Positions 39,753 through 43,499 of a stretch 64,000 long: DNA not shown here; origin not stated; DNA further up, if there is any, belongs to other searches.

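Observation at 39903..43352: ~1150-aa orphan protein with a degenerate P-loop-like core and a long helical-repeat tail, divergent from the oxygenase/YbaK pair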

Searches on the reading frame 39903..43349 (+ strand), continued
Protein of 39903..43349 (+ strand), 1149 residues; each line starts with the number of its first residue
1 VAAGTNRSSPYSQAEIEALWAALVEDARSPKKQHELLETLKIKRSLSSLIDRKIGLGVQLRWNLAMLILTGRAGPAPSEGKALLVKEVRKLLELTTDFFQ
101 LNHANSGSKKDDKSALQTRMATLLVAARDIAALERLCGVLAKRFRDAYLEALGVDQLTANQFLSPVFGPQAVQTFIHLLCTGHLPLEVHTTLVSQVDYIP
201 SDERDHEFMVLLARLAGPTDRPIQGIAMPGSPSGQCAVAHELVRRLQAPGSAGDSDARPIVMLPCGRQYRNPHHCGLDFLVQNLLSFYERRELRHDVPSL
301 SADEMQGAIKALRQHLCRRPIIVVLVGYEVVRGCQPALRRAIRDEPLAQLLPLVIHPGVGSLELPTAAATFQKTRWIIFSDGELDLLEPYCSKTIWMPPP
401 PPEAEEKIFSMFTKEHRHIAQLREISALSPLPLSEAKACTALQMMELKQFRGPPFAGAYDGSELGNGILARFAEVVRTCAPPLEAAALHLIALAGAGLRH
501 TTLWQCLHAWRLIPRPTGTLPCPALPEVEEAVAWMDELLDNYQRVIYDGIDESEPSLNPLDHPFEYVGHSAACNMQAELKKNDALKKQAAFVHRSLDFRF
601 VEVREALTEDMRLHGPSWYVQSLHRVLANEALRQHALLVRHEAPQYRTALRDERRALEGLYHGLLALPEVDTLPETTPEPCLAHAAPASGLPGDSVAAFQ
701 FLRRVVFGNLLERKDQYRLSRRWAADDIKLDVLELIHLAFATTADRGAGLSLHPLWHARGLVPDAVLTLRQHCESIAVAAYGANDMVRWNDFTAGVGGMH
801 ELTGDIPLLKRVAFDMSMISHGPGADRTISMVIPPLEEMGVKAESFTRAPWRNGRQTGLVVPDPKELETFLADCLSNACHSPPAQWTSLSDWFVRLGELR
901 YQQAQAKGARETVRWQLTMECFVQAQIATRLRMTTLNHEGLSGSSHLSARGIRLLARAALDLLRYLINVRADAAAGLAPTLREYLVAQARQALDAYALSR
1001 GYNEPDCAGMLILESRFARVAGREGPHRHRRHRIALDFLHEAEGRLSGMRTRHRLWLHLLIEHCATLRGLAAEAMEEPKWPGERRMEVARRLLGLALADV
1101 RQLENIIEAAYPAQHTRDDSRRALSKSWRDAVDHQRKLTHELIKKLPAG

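Call 44: find_encoding_contigs(protein=P0008, flank=8000, max_places=3)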
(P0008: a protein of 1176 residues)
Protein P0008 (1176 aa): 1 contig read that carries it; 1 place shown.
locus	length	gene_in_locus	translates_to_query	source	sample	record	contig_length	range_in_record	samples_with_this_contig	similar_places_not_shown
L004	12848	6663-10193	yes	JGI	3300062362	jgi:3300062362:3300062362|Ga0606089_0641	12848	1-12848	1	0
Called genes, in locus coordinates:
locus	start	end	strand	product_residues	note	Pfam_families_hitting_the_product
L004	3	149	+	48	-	?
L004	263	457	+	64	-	-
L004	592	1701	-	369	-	-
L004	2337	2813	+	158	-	-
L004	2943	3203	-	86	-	-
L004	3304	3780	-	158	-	-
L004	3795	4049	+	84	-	-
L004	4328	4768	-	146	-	-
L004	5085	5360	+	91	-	PF10723:RepB-RCR_reg (weak)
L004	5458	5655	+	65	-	-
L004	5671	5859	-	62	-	-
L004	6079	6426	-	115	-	-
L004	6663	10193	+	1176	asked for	-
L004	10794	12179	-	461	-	PF07603:Lcl_C, PF25019:LRR_R13L1-DRL21 (faint), PF12799:LRR_4 (faint), PF00560:LRR_1 (faint), PF23598:LRR_14, PF13855:LRR_8, PF23598:LRR_14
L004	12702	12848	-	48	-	?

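Call 45: find_homologous_proteins(query=A3, max_evalue=0.001)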
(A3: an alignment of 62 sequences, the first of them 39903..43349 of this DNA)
Query A3 (62 sequences) (1149 aa, profile of the alignment): 3 proteins with E <= 0.001 among 8000 candidates.
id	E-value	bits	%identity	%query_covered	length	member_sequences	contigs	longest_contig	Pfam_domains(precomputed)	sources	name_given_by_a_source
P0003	1.9e-288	978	33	99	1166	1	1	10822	-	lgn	-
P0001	2.3e-279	948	100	100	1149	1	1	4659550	-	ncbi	ncbi:MAG: hypothetical protein QM740_00615 [Acidovorax sp.]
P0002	2.6e-277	941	47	99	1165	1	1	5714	-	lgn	-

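Call 46: list_cluster_members(proteins=[P0005, P0006, P0007, P0009, P0010, P0014, P0019, P0029, P0044, P0067])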
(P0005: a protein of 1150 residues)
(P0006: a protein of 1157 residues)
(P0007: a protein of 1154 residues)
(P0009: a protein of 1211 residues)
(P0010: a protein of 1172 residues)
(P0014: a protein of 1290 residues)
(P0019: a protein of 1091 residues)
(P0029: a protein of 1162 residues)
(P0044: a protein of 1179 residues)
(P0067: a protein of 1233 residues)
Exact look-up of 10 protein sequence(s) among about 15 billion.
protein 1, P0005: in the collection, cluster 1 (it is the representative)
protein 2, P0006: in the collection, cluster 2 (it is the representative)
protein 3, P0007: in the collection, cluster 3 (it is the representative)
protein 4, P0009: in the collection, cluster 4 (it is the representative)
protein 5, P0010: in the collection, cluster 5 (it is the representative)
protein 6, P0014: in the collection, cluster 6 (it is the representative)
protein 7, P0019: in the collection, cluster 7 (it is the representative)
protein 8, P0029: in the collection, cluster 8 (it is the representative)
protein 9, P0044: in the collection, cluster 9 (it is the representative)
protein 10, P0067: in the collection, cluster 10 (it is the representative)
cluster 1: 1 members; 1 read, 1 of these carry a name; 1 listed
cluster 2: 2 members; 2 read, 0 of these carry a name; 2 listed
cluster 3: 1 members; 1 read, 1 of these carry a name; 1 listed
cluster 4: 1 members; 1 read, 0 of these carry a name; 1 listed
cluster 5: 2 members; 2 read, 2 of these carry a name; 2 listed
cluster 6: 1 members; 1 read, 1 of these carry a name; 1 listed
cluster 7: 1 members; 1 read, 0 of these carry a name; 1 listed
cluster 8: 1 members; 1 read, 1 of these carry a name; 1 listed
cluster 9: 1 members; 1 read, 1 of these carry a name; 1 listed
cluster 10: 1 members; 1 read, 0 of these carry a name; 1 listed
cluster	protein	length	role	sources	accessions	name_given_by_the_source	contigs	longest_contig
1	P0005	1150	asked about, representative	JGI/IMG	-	hypothetical protein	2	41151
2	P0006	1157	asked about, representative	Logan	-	-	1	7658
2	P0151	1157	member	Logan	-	-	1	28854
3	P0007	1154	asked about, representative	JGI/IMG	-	hypothetical protein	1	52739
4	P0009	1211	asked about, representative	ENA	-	-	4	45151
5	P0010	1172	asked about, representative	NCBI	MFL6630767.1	MAG: hypothetical protein ACJ8HJ_00450 [Massilia sp.]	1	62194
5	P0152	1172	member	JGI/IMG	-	hypothetical protein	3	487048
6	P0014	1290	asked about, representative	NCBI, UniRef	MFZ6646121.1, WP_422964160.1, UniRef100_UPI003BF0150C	hypothetical protein ACO0LO_10420 [Undibacterium sp. TJN25] | hypothetical protein n=1 Tax=Undibacterium sp. TJN25 TaxID=3413056 RepID=UPI003BF0150C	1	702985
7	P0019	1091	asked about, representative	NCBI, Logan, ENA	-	-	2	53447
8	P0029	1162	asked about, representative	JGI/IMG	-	hypothetical protein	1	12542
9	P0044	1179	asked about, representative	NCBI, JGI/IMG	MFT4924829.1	MAG: hypothetical protein ACI8WB_000913 [Phenylobacterium sp.] | hypothetical protein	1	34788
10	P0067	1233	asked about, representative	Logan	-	-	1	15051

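Call 47: find_encoding_contigs(protein=P0005, flank=7000, max_places=2)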
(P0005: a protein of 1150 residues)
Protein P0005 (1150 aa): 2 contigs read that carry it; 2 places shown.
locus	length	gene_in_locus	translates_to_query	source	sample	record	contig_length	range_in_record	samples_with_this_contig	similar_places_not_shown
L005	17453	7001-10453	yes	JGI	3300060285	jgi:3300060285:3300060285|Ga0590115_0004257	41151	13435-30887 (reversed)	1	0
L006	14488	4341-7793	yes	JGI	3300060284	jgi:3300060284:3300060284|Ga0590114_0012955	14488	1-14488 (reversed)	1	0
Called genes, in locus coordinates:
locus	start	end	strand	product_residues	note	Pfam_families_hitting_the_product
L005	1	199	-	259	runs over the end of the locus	PF01578:Cytochrom_C_asm, PF27518:CcmC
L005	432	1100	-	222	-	PF03379:CcmB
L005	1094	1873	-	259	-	PF02463:SMC_N (faint), PF00005:ABC_tran, PF13304:AAA_21 (weak)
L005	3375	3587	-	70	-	-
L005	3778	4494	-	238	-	PF01551:Peptidase_M23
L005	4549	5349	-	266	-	-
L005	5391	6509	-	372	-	-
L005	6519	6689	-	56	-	-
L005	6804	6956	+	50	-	-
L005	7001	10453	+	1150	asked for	-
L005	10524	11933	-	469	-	-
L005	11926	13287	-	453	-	PF12770:CHAT (weak)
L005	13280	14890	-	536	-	-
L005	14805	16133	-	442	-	PF05990:DUF900 (faint)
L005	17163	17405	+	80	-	-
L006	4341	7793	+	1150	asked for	-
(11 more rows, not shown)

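Call 48: find_encoding_contigs(protein=P0007, flank=7000, max_places=2)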
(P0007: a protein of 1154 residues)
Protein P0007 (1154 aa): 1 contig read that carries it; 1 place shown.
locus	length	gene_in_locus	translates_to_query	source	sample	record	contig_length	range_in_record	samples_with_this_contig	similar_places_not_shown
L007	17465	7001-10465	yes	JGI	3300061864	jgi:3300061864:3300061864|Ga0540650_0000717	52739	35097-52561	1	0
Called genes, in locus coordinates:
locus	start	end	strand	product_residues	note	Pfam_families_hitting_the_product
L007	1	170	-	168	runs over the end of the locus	PF00856:SET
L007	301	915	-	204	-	PF00574:CLP_protease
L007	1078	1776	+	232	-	PF04542:Sigma70_r2, PF08281:Sigma70_r4_2, PF04545:Sigma70_r4 (weak)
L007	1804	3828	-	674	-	PF01738:DLH (faint), PF02129:Peptidase_S15, PF20434:BD-FAE, PF00326:Peptidase_S9, PF07859:Abhydrolase_3 (faint)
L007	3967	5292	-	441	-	PF01266:DAO (faint), PF13450:NAD_binding_8, PF01593:Amino_oxidase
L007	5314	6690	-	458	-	PF04055:Radical_SAM, PF06969:HemN_C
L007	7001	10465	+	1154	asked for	-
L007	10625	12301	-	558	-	PF16655:PhoD_N, PF09423:PhoD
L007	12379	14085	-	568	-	PF00501:AMP-binding, PF13193:AMP-binding_C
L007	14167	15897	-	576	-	PF12797:Fer4_2 (faint), PF12838:Fer4_7 (weak), PF00037:Fer4 (weak), PF12837:Fer4_6 (weak), PF13187:Fer4_9 (weak), PF13237:Fer4_10 (weak), PF14697:Fer4_21 (weak), PF00037:Fer4 (weak), +3 more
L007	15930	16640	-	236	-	PF11748:DUF3306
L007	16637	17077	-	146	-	PF11749:DUF3305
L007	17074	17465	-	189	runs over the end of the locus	?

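Call 49: find_encoding_contigs(protein=P0010, flank=7000, max_places=2)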
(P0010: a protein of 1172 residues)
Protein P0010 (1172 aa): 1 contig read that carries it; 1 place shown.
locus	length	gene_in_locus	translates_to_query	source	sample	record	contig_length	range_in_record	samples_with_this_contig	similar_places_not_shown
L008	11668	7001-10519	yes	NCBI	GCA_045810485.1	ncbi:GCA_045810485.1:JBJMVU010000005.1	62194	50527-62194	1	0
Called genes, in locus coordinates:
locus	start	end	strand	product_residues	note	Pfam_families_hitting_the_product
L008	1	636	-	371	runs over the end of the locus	PF01073:3Beta_HSD, PF01370:Epimerase, PF02719:Polysacc_synt_2, PF07993:NAD_binding_4 (faint), PF16363:GDP_Man_Dehyd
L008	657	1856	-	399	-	PF00953:Glycos_transf_4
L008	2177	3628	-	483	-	PF02706:Wzz, PF23607:WZC_N, PF13807:GNVR (faint)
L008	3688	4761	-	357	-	PF00126:HTH_1, PF03466:LysR_substrate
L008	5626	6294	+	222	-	PF00196:GerE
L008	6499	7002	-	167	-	-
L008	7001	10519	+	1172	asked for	-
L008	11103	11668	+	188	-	PF05368:NmrA, PF13460:NAD_binding_10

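Call 55: search_protein_families(library=pfam, alignment_id=A5, max_evalue=0.1)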
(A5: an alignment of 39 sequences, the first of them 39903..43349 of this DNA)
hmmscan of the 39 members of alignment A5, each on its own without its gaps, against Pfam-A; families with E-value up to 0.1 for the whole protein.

A. member 1, window:39903-43349:+ (1149 aa): 0 families

B. families by the number of members that match (of 39 scanned): 8 families
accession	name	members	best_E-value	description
PF09686.15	Plasmid_RAQPRD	1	0.021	Plasmid protein of unknown function (Plasmid_RAQPRD)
PF14789.11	THDPS_M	1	0.025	Tetrahydrodipicolinate N-succinyltransferase middle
PF04958.18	AstA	1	0.028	Arginine N-succinyltransferase beta subunit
PF09277.16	Erythro-docking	1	0.035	Erythronolide synthase, docking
PF16798.10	DUF5069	1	0.042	Domain of unknown function (DUF5069)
PF15479.11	DUF4639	1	0.058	Domain of unknown function (DUF4639)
PF18327.6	PRODH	1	0.058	Proline utilization A proline dehydrogenase N-terminal domain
PF06145.16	Corona_NS1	1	0.062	Coronavirus nonstructural protein NS1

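Call 56: predict_structure(alignment_id=A3)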
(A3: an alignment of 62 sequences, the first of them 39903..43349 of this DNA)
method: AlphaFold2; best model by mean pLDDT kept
length: 1149 residues; sequences in the alignment: 62
mean_pLDDT: 89.9   pTM: 0.92
mean pLDDT of the five models: 89.9, 88.2, 88.1, 86.7, 86.6
residues with pLDDT >= 90: 833; 70-90: 233; 50-70: 73; < 50: 10
segments of 3 or more residues with pLDDT < 50: 1-5
pLDDT, mean of each block of 10 residues (from residue 1): 53 93 90 93 94 96 93 59 82 87 72 85 94 95 91 92 95 95 94 95 96 94 97 96 93 77 87 86 96 91 91 95 96 93 93 93 94 97 93 96 92 87 90 93 90 67 78 94 96 94 93 84 88 94 93 88 76 89 81 88 95 93 95 94 86 95 97 79 55 94 96 90 94 98 92 95 92 94 92 82 78 92 91 94 87 81 95 95 94 96 84 93 97 94 87 97 90 73 96 96 94 98 93 98 89 91 98 94 93 98 94 62 82 96 89
secondary structure, 60 per line:
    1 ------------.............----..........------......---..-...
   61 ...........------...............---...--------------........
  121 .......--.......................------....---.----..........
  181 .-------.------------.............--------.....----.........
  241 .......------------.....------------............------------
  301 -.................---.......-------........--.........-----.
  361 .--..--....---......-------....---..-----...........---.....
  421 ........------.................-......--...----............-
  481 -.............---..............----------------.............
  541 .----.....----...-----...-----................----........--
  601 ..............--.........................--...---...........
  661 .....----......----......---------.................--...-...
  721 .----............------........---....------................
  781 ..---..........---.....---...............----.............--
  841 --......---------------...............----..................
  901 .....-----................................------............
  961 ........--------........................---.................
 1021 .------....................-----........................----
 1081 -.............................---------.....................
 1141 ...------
elements in order (helices of 4 or more, strands of 3 or more residues): H13-25 H30-39 H46-49 H58-71 H78-92 H113-127 H130-152 H159-162 H171-181 H202-214 E223-227 H232-247 E260-264 H277-288 H302-318 E322-328 H336-343 H346-354 H368-371 E375-380 H402-412 H416-428 H435-451 H453-458 H468-479 H482-494 H500-511 H528-541 E546-550 H571-586 E594-598 H601-614 H617-641 H650-665 H670-675 H680-685 H695-711 H718-721 H726-737 H744-751 H755-758 H765-782 H786-795 H799-803 H807-821 H826-838 H843-848 H864-878 H883-905 H911-942 H949-968 H977-1000 H1004-1021 H1028-1047 H1053-1076 H1082-1110 H1120-1143
